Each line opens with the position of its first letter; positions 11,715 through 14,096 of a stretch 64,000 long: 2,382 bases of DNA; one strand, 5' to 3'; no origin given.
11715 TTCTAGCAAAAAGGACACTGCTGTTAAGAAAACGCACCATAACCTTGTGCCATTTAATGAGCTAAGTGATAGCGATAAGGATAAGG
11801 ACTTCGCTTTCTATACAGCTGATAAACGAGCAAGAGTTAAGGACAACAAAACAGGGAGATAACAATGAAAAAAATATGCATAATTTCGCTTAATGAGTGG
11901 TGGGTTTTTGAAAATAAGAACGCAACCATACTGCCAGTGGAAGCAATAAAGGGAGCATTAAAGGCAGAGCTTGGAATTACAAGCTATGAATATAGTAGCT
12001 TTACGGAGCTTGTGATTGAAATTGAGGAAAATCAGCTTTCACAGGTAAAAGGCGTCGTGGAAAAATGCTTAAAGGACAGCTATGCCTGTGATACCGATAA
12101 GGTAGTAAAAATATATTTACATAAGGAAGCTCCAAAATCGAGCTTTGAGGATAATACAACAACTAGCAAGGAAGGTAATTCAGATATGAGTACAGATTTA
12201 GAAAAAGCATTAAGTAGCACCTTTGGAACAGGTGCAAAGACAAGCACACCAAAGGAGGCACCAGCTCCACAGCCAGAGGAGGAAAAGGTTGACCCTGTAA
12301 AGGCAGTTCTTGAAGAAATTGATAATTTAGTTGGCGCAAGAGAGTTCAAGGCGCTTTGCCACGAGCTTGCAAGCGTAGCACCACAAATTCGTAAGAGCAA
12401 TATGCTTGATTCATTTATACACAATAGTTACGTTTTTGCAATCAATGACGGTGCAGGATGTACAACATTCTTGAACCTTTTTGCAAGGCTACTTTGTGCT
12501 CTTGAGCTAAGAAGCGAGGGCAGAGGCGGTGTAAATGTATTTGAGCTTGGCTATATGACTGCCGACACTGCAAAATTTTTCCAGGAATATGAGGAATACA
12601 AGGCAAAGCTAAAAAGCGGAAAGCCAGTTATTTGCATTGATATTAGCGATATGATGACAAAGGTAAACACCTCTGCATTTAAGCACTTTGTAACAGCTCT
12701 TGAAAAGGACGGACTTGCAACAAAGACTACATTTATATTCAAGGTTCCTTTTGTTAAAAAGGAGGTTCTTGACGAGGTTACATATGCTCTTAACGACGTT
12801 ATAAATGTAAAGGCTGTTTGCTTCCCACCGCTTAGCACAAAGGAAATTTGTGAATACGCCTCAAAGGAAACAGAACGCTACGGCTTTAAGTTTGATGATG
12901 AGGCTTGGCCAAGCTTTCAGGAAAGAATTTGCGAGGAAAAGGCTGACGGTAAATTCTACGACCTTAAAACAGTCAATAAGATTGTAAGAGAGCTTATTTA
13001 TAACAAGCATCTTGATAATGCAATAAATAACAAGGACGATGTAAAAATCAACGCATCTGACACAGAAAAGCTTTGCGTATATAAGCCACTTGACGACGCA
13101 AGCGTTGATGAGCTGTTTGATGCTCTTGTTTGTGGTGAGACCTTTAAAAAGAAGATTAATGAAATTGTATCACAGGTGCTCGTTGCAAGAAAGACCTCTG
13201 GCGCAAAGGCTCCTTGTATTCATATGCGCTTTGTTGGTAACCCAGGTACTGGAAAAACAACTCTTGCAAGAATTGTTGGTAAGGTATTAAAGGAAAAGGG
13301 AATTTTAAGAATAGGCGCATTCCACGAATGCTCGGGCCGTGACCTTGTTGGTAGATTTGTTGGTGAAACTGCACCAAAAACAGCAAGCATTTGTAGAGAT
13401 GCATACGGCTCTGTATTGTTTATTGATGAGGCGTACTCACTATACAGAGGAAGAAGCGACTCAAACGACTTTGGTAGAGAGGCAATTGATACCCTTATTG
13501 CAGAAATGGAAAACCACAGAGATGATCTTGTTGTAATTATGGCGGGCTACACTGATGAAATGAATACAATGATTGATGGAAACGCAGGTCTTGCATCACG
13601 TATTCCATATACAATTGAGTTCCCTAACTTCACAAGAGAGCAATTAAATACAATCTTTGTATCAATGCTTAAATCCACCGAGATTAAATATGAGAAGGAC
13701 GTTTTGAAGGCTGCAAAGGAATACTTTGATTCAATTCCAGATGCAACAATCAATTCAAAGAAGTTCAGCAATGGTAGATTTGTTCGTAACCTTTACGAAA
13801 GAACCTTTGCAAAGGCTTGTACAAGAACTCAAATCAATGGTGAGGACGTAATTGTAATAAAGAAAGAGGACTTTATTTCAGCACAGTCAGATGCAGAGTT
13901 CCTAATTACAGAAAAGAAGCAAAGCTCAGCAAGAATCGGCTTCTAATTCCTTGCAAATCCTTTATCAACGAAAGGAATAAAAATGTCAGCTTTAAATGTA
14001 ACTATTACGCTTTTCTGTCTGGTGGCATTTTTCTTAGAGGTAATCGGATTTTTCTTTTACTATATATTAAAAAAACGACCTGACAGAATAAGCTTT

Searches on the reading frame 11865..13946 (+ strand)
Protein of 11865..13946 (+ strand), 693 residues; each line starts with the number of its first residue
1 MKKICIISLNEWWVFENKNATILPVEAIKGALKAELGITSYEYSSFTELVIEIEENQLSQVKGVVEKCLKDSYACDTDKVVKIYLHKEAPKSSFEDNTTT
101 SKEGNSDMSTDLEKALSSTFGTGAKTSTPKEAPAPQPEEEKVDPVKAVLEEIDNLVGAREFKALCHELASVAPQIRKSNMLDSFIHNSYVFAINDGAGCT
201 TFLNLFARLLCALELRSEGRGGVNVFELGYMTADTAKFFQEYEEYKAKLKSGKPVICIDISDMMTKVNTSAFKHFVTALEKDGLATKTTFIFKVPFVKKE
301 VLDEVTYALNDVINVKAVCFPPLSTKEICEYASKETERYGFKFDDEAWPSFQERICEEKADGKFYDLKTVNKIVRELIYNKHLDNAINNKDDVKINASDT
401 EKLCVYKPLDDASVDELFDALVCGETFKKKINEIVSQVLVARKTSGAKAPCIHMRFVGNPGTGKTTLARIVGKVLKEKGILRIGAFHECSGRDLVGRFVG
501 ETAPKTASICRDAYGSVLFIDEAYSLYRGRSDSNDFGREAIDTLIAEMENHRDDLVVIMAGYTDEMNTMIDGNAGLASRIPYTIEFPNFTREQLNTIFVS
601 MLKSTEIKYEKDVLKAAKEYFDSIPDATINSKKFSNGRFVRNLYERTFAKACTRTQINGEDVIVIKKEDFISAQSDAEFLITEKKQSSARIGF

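Call 23: search_protein_families(library=pfam, proteins=[window:11865-13946:+], max_evalue=0.001)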
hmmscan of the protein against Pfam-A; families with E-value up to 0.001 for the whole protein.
window:11865-13946:+ (693 aa): 3 families
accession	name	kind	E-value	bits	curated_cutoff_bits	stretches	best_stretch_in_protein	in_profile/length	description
PF00004.35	AAA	-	1.7e-18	67.8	21.2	1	456-587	3-130/131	ATPase family associated with various cellular activities (AAA)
PF17866.7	AAA_lid_6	-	4.9e-08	33.4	24.3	1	612-670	2-60/60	AAA lid domain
PF13401.12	AAA_22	-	9.4e-05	23.2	27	0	456-563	10-124/130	AAA domain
